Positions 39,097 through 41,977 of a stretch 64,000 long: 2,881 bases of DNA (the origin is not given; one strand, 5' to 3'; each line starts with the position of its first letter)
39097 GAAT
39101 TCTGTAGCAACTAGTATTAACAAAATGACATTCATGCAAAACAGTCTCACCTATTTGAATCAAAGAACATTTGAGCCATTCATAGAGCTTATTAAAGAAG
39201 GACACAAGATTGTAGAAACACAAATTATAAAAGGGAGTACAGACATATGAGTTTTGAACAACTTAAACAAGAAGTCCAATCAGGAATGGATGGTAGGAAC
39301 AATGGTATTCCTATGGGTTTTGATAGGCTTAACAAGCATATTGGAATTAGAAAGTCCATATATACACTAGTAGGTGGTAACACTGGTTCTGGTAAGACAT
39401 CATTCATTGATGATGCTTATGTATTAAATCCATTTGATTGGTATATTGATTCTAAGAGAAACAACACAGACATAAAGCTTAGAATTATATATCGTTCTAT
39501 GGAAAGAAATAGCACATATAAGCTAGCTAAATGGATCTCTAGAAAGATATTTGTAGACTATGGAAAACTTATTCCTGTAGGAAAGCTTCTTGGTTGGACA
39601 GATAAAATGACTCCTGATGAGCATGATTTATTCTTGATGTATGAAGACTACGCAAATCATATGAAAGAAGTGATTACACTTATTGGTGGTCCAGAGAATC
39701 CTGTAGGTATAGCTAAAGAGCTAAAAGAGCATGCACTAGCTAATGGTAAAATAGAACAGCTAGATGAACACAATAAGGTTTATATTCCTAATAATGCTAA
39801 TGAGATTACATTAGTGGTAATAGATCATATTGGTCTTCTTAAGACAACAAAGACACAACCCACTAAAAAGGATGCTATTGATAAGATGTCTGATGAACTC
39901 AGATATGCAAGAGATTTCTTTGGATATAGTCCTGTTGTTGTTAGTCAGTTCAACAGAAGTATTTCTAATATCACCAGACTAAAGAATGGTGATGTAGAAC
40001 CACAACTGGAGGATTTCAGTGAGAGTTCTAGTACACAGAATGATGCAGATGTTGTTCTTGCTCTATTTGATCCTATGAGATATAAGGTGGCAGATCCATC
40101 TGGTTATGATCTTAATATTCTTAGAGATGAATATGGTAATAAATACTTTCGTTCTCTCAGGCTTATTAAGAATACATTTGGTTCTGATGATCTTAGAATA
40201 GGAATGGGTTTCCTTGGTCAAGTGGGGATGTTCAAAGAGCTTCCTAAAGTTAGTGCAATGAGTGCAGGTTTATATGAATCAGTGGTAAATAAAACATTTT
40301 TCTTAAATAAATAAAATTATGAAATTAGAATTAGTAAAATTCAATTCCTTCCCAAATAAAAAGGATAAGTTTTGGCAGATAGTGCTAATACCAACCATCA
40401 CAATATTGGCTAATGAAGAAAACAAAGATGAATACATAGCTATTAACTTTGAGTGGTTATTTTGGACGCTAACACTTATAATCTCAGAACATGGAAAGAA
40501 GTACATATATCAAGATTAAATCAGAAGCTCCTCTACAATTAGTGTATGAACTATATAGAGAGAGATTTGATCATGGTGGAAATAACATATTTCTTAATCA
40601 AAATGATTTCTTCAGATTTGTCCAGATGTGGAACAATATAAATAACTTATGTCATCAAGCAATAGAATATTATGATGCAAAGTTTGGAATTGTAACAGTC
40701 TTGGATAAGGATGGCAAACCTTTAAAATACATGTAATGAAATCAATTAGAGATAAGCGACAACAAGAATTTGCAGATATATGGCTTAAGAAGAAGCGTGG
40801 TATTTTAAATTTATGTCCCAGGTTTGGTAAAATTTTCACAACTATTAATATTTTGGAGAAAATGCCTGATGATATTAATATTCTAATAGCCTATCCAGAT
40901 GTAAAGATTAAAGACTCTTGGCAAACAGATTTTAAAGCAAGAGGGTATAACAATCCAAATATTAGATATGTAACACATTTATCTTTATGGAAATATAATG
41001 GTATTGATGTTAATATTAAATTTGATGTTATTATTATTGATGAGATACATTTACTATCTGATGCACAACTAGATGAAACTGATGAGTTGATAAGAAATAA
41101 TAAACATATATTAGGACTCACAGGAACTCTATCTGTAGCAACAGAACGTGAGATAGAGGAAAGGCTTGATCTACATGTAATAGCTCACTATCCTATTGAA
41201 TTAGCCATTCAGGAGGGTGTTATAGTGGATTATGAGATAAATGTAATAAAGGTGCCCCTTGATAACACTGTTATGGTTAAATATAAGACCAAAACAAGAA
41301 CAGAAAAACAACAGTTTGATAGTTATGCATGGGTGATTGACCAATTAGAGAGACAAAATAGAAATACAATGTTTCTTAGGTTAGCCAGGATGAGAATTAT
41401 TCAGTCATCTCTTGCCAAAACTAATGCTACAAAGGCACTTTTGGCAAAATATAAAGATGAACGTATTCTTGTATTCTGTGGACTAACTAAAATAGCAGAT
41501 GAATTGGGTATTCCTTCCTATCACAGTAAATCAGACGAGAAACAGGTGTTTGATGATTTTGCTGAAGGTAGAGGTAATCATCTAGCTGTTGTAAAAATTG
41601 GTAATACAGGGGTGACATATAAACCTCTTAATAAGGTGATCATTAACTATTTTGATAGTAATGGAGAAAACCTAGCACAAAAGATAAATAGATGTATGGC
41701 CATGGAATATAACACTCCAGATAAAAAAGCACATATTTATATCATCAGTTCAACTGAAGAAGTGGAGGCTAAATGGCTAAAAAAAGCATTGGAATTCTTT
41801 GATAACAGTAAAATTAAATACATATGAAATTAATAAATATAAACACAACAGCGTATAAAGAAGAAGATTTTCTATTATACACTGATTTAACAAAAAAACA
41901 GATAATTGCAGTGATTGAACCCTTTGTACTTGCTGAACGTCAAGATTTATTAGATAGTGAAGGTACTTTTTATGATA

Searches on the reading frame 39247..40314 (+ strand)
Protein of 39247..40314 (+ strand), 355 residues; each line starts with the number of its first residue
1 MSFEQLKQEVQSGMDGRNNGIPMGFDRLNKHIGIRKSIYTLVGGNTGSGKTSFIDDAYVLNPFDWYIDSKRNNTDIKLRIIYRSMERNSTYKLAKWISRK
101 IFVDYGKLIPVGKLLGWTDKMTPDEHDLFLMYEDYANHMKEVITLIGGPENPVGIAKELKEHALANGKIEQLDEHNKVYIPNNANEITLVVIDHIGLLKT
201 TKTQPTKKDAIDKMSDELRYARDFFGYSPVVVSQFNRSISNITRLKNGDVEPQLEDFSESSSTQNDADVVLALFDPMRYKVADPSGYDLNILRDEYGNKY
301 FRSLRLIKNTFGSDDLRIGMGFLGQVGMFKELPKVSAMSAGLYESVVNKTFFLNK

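Call 77: search_protein_families(library=phrogs, proteins=[window:39247-40314:+], max_evalue=0.001)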
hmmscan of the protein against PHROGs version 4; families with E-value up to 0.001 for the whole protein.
window:39247-40314:+ (355 aa): 5 families
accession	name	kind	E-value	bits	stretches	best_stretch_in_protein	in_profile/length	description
phrog_15558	-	unknown function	1.4e-16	61.6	1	139-332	195-400/403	-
phrog_19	-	DNA, RNA and nucleotide metabolism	8.4e-16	58.9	1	11-333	325-582/621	DnaB-like replicative helicase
phrog_239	-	DNA, RNA and nucleotide metabolism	7.5e-09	36.1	0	20-56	340-377/801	DNA primase/helicase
phrog_243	-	DNA, RNA and nucleotide metabolism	9.1e-07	29.1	0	169-284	125-231/273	DnaB-like replicative helicase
phrog_11530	-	unknown function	9.1e-05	23.4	1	182-279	28-119/184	-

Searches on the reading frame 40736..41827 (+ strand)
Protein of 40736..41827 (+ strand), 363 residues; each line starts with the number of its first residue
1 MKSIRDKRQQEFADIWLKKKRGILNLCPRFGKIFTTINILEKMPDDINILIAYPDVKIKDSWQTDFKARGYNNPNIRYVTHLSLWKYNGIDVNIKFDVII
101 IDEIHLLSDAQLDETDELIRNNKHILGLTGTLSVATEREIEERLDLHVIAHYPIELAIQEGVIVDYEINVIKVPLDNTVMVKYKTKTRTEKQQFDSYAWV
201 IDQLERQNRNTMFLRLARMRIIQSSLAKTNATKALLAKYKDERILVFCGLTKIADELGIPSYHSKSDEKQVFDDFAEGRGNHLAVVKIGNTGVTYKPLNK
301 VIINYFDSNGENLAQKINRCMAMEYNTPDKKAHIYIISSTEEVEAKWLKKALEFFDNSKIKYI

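Call 77: search_protein_families(library=phrogs, proteins=[window:40736-41827:+], max_evalue=0.001)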
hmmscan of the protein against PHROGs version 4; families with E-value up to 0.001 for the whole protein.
window:40736-41827:+ (363 aa): 3 families
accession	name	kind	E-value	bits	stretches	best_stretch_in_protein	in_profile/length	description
phrog_16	-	DNA, RNA and nucleotide metabolism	1.2e-16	61.2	1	9-335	277-596/986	DNA helicase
phrog_62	-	DNA, RNA and nucleotide metabolism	1.1e-05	24.1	1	10-132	701-849/1881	DNA helicase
phrog_9690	-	DNA, RNA and nucleotide metabolism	0.00016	21.8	1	95-219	40-154/306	DNA helicase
